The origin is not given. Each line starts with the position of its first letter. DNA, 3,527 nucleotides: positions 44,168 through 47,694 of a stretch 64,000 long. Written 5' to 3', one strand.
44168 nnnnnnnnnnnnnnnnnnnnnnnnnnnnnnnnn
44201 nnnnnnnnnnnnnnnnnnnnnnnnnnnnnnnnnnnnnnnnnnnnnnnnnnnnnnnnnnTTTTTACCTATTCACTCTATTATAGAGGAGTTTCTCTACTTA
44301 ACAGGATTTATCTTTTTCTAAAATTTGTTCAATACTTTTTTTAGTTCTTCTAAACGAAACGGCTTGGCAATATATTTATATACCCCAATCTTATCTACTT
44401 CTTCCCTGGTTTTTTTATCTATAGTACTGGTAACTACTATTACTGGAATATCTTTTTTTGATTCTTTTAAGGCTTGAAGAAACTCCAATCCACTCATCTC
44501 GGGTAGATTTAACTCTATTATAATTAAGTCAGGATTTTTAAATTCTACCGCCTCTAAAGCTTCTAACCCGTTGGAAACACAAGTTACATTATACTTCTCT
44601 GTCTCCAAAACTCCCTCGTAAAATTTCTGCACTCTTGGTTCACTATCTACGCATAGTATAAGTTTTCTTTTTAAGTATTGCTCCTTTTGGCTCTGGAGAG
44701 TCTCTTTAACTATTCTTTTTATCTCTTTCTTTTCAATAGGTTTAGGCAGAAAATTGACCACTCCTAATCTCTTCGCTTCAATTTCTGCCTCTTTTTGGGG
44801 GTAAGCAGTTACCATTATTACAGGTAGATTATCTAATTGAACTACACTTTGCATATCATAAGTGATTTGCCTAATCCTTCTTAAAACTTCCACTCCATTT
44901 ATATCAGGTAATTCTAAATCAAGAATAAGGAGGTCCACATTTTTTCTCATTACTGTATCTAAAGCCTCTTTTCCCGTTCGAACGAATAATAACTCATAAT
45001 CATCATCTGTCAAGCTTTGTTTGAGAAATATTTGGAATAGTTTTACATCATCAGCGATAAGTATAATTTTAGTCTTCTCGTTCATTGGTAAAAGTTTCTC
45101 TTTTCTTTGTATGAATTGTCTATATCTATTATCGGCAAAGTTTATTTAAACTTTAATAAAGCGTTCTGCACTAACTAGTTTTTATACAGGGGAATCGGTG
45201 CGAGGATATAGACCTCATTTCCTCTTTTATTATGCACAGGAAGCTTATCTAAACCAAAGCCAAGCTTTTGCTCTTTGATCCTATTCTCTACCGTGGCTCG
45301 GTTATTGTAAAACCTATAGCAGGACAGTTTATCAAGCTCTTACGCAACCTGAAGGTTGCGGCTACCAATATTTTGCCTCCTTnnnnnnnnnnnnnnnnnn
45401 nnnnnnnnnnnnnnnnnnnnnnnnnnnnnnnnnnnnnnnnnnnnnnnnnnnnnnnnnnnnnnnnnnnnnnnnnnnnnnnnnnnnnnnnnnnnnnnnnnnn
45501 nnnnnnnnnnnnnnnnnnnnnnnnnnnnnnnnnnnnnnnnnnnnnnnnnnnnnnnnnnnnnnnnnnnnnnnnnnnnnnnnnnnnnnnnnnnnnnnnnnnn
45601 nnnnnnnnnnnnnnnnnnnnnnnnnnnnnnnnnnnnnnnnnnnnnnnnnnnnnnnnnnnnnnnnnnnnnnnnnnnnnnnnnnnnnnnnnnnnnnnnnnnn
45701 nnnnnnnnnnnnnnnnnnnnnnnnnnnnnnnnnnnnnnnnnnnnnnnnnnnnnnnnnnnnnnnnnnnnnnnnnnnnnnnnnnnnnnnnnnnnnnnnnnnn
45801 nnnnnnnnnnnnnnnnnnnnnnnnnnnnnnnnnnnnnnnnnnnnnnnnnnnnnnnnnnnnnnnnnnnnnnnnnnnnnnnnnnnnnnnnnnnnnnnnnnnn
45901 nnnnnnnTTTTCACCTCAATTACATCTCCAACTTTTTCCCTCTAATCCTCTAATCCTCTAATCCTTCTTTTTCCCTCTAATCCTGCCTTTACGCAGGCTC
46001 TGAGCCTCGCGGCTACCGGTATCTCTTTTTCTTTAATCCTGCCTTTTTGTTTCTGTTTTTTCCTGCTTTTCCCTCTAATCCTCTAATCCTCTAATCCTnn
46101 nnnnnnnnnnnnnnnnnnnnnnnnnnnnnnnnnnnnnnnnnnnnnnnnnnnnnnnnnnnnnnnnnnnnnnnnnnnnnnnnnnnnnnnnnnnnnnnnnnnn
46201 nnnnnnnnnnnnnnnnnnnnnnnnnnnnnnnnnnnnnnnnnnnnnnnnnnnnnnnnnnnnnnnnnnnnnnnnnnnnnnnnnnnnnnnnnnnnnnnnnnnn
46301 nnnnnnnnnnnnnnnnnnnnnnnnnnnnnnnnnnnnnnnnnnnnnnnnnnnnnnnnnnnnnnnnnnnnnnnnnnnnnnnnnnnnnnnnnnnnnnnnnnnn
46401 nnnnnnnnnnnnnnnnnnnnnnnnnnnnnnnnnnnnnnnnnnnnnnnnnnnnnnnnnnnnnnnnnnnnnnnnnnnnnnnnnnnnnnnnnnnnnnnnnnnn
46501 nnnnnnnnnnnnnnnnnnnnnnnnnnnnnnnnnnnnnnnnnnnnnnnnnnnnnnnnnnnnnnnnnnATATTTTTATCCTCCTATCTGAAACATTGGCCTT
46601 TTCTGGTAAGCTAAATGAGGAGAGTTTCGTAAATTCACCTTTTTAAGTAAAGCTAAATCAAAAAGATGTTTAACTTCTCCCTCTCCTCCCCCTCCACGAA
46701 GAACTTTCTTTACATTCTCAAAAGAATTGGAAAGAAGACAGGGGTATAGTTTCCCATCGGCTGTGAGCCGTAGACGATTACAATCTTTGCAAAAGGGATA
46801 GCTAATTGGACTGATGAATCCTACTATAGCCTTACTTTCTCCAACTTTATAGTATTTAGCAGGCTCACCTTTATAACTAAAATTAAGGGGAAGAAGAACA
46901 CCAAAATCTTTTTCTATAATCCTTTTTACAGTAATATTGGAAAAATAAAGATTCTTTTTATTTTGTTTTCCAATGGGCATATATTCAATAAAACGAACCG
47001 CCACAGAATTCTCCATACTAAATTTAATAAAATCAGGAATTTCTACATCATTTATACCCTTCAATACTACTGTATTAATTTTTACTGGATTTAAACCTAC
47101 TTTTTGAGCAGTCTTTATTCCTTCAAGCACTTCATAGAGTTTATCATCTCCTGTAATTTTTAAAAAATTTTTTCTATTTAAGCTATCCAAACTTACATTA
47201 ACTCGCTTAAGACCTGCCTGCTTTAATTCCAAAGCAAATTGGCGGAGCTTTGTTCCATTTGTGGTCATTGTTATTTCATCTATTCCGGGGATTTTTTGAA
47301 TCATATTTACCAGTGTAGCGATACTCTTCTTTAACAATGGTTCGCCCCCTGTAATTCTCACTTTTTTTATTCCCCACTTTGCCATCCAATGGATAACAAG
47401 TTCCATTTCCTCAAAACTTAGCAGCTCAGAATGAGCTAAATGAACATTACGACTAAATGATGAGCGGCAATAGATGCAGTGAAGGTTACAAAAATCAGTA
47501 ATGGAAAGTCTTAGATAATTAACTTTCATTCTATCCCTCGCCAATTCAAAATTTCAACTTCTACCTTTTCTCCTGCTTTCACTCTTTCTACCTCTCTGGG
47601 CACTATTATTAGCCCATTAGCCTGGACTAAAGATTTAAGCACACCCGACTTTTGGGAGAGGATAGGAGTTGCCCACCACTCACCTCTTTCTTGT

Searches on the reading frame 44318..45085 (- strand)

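Call 51: search_protein_families(library=pfam, proteins=[window:44318-45085:-], max_evalue=0.00001)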
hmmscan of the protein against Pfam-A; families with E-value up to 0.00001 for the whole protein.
window:44318-45085:- (255 aa): 1 family
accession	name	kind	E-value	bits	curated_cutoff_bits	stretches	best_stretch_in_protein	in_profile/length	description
PF00072.30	Response_reg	-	5.5e-53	178.3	30.2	2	143-252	1-110/111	Response regulator receiver domain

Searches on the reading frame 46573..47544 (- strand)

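Call 51: search_protein_families(library=pfam, proteins=[window:46573-47544:-], max_evalue=0.00001)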
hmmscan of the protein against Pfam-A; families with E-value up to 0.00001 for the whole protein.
window:46573-47544:- (323 aa): 3 families
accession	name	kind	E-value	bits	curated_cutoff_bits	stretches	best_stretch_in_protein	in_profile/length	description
PF04055.27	Radical_SAM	-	1.4e-34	120.1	29.5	1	14-175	2-165/166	Radical SAM superfamily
PF06463.18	Mob_synth_C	-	2.7e-28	98.9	37.4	1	182-302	2-122/128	Molybdenum Cofactor Synthesis C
PF13353.11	Fer4_12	-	5.7e-07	30.4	22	1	19-121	15-115/137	4Fe-4S single cluster domain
